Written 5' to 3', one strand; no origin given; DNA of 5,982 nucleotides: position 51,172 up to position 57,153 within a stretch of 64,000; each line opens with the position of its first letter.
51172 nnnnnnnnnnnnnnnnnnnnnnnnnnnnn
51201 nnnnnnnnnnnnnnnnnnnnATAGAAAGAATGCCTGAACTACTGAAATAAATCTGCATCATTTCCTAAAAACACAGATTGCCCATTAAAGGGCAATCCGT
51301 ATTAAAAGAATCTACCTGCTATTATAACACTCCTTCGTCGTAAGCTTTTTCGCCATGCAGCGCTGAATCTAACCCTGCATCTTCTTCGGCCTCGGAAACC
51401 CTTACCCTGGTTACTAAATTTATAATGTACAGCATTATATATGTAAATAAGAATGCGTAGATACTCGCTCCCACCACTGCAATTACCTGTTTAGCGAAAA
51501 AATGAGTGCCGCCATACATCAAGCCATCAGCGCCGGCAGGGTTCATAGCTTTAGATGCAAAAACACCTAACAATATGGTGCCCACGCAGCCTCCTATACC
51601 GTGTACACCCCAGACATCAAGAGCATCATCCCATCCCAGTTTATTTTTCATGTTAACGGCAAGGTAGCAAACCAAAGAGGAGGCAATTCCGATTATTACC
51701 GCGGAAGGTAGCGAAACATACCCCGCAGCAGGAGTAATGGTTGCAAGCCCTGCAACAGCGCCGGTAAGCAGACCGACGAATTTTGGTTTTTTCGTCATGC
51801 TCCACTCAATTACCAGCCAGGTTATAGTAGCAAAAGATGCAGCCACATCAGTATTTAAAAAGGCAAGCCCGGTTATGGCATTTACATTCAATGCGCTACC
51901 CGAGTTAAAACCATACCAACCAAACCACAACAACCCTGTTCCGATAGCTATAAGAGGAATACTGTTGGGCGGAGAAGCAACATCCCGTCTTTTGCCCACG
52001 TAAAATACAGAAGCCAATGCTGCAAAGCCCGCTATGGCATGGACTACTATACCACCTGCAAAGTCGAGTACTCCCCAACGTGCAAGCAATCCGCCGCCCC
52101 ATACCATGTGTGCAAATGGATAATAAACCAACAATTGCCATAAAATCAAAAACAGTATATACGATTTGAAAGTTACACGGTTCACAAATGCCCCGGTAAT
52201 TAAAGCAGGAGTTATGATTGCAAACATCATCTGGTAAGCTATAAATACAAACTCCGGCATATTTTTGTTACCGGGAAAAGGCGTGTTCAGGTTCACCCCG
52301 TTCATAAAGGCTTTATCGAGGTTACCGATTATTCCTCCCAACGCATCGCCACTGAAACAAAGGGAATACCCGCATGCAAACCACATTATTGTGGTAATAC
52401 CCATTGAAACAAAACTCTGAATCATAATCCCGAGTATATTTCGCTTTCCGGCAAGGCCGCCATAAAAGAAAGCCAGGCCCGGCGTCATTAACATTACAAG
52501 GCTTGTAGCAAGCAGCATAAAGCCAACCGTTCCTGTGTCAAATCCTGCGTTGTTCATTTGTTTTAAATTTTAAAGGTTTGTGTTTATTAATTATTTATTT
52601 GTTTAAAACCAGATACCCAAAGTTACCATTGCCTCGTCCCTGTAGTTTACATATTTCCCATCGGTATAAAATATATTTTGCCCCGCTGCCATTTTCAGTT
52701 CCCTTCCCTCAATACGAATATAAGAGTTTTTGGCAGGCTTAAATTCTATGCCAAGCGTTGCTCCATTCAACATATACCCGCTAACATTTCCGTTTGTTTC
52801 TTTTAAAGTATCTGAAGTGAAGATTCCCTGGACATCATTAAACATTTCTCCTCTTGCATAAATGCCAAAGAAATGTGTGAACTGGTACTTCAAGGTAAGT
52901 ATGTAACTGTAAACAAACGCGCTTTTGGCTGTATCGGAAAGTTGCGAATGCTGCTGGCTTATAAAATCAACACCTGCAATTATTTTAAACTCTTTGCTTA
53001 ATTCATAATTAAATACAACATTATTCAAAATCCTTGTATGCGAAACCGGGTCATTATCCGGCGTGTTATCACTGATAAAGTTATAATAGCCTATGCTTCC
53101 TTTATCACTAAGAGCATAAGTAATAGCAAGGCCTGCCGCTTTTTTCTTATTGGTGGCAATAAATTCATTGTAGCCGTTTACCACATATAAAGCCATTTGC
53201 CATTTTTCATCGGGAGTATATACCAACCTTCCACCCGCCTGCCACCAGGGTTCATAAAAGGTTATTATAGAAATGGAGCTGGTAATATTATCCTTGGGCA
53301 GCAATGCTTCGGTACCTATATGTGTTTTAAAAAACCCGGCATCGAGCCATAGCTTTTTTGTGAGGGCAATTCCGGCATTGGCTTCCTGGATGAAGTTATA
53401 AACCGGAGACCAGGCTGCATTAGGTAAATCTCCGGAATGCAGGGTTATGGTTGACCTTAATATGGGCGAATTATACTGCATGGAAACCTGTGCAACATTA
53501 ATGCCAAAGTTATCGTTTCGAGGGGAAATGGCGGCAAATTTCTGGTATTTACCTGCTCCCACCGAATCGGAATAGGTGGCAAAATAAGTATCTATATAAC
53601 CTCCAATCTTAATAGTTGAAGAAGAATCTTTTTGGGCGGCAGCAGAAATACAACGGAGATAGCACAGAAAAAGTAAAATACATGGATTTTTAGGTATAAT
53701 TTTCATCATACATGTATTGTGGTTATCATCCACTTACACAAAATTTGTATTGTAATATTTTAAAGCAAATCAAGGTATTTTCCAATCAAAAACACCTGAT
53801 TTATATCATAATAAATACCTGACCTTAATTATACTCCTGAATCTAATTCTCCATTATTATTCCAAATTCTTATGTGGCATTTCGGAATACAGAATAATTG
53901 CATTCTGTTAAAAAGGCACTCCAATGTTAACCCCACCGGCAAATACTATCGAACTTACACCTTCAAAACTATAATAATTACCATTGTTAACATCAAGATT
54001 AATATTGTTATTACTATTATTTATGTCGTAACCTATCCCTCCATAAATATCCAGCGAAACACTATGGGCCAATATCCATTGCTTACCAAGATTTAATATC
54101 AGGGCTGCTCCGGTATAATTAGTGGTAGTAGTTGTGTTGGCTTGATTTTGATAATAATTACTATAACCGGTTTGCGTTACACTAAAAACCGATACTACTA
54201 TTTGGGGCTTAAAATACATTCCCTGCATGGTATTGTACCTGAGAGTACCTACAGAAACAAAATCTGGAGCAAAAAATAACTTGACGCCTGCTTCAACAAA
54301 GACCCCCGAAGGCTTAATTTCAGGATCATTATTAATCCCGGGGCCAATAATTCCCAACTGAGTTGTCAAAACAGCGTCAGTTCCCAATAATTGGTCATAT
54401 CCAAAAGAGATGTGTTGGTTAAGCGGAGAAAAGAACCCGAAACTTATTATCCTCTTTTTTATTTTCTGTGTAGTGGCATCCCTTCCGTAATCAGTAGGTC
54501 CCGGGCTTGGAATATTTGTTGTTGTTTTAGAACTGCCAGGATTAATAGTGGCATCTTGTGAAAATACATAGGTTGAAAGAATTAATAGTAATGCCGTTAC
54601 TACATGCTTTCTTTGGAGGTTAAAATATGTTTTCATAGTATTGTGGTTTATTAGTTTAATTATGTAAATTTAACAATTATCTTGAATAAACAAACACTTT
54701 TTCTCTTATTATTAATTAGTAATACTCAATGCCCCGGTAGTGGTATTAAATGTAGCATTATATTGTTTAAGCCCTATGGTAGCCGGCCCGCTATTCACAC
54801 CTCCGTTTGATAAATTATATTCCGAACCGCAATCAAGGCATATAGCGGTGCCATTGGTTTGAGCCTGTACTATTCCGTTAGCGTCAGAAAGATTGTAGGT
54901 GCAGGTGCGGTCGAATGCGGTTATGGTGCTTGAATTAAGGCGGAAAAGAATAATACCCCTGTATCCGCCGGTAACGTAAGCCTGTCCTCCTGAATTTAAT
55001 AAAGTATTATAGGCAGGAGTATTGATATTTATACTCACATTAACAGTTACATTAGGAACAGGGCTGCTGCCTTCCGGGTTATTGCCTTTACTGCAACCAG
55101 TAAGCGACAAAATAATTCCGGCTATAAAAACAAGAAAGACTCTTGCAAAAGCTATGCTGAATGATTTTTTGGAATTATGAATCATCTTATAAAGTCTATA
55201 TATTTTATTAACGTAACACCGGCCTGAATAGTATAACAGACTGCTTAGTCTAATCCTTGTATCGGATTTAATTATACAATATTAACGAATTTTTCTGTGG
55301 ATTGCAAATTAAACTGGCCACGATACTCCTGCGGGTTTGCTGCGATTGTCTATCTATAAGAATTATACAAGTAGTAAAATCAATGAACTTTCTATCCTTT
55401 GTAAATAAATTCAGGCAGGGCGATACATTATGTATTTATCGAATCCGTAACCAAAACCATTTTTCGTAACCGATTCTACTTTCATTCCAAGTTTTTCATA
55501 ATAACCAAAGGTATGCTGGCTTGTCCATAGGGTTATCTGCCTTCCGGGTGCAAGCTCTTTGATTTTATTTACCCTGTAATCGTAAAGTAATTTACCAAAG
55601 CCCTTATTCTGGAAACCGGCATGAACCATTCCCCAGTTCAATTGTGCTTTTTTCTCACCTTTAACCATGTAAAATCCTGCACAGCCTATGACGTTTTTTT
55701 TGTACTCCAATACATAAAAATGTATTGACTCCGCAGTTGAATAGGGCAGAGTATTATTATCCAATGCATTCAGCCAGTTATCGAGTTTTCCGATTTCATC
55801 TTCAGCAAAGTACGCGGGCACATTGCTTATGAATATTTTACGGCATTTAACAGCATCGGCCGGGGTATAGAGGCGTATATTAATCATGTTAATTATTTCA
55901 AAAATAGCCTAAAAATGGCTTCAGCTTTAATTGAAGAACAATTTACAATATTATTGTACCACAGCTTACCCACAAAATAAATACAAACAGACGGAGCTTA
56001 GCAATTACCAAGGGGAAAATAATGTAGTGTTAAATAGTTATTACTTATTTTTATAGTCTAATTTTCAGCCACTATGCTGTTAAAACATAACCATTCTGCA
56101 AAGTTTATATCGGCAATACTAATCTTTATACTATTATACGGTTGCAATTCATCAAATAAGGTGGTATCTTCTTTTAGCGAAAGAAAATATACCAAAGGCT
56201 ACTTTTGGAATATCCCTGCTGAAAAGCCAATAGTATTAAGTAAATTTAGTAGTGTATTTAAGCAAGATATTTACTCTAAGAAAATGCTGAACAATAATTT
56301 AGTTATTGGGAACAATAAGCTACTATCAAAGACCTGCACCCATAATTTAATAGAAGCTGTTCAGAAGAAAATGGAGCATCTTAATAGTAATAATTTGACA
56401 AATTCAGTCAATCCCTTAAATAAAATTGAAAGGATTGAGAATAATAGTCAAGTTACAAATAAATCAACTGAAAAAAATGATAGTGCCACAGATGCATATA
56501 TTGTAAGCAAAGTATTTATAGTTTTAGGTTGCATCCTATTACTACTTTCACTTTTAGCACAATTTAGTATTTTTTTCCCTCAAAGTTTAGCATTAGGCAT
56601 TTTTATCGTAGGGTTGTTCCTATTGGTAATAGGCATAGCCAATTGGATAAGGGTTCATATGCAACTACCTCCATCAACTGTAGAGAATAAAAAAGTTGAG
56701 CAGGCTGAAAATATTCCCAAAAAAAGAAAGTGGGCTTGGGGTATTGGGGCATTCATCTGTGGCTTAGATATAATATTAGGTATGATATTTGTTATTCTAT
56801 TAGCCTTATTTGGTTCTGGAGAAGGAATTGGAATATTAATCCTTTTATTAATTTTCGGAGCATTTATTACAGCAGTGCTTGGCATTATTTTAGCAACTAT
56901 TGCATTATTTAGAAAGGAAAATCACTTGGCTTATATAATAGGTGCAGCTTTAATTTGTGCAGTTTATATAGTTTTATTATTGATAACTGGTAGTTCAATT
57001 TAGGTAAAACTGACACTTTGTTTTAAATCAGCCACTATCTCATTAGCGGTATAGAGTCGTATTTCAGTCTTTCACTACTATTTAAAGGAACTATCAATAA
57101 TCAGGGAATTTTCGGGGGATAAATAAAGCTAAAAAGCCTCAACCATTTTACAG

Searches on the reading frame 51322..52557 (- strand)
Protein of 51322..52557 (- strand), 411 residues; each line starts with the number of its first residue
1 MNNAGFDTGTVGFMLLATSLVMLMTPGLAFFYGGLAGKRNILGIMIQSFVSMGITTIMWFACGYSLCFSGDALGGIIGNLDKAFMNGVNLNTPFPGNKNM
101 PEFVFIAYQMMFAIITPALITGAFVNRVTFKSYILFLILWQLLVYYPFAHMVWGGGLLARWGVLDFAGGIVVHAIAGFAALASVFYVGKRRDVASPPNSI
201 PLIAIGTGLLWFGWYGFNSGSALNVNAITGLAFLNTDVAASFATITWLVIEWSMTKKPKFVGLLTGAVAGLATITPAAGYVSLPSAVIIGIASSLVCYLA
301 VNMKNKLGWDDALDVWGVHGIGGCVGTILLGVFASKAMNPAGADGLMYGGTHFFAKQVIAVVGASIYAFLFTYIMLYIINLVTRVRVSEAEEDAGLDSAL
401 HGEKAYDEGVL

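Call 19: search_protein_families(library=pfam, proteins=[window:51322-52557:-], max_evalue=0.01)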
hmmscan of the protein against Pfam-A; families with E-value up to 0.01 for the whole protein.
window:51322-52557:- (411 aa): 1 family
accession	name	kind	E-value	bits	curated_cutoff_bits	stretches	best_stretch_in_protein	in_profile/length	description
PF00909.26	Ammonium_transp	-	2.1e-112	376.2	23.2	1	13-406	2-399/399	Ammonium Transporter Family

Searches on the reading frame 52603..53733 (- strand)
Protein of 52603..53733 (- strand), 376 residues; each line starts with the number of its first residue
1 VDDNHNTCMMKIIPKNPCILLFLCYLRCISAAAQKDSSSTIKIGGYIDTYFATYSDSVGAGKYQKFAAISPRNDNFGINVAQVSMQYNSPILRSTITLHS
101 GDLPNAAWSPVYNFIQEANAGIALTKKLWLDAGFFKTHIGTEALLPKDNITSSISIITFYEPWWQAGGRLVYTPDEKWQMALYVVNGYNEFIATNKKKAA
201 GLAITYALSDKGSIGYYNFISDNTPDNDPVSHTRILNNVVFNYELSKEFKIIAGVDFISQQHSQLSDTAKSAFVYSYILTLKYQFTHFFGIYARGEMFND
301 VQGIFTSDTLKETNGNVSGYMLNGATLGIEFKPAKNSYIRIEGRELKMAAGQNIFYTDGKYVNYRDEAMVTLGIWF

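Call 19: search_protein_families(library=pfam, proteins=[window:52603-53733:-], max_evalue=0.01)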
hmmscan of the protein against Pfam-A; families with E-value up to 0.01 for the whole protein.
window:52603-53733:- (376 aa): 1 family
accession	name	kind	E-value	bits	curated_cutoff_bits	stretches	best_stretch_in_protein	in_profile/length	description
PF07642.17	BBP2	-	2.3e-50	172.2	26.2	1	41-372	2-333/339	Putative beta-barrel porin-2, OmpL-like. bbp2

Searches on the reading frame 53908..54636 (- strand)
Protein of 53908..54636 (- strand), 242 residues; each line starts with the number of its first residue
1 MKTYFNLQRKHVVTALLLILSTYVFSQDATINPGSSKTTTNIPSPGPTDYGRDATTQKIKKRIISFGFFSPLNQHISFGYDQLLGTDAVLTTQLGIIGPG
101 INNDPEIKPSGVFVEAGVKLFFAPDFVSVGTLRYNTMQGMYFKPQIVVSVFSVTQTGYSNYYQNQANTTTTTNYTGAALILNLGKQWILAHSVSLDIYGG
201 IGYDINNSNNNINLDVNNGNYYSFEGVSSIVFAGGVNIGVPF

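Call 19: search_protein_families(library=pfam, proteins=[window:53908-54636:-], max_evalue=0.01)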
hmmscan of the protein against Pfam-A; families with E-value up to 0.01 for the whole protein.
window:53908-54636:- (242 aa): 1 family
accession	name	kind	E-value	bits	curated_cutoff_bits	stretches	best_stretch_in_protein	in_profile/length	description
PF12099.14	DUF3575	-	0.0098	15.7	21.1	0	135-208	78-144/177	Protein of unknown function (DUF3575)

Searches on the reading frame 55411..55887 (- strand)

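Call 19: search_protein_families(library=pfam, proteins=[window:55411-55887:-], max_evalue=0.01)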
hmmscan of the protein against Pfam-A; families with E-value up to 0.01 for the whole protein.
window:55411-55887:- (158 aa): 3 families
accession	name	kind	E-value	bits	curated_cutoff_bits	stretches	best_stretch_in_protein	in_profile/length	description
PF00583.31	Acetyltransf_1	-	2e-08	34.9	20.7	1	50-135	28-116/116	Acetyltransferase (GNAT) family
PF13508.13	Acetyltransf_7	-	6.8e-08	33.2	27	1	55-134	3-81/84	Acetyltransferase (GNAT) domain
PF13673.13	Acetyltransf_10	-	5.3e-07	30.1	23.6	1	38-139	13-111/128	Acetyltransferase (GNAT) domain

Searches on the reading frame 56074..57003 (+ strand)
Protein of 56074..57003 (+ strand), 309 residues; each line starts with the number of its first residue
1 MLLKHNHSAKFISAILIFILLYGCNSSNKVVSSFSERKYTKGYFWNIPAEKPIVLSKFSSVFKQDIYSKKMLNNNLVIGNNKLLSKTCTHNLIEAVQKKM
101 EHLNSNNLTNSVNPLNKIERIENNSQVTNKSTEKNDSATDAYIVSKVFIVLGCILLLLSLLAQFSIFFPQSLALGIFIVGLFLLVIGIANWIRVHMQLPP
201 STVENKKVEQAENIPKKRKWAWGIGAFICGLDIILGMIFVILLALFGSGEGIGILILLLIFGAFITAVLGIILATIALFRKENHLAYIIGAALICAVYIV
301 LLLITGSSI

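Call 19: search_protein_families(library=pfam, proteins=[window:56074-57003:+], max_evalue=0.01)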
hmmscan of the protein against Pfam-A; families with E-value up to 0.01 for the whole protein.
window:56074-57003:+ (309 aa): 2 families
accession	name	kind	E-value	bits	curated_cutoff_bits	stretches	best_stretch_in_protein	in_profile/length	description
PF00335.26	Tetraspanin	-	0.0017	18.5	32.1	1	128-187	30-89/225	Tetraspanin family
PF20990.2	DUF2207_C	-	0.0056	16.8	33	1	104-204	103-195/247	Predicted membrane protein (DUF2207) C-terminal domain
